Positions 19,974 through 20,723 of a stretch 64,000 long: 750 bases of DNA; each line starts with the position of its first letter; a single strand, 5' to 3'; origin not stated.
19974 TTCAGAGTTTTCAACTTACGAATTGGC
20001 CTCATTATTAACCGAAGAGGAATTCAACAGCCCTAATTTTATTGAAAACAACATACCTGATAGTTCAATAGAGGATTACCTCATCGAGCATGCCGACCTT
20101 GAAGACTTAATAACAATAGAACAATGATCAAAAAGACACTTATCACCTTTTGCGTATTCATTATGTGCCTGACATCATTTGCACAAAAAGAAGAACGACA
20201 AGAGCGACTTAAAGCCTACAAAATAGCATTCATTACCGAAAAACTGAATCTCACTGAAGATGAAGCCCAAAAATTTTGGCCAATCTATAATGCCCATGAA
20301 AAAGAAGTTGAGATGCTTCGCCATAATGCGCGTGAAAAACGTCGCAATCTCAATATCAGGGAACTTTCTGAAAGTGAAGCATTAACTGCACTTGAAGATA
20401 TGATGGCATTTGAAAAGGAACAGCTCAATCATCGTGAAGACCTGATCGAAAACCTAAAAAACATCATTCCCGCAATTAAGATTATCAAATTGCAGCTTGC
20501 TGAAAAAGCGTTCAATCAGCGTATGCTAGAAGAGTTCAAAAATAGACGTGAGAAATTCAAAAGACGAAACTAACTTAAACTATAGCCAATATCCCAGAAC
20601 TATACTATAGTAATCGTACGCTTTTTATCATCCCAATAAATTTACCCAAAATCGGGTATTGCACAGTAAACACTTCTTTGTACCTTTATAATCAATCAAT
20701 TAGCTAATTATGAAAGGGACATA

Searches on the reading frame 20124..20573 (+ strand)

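Call 8: search_protein_families(library=pfam, proteins=[window:20124-20573:+])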
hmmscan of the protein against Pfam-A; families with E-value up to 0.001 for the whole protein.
window:20124-20573:+ (149 aa): 1 family
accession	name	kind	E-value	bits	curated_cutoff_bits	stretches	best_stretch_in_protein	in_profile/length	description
PF13801.11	Metal_resist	-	0.00016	22.3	29.2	1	40-77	39-76/125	Heavy-metal resistance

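Call 78: search_protein_families(library=ncbifam, proteins=[window:20124-20573:+], max_evalue=0.001)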
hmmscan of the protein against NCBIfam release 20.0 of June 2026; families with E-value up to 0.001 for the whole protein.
window:20124-20573:+ (149 aa): 0 families
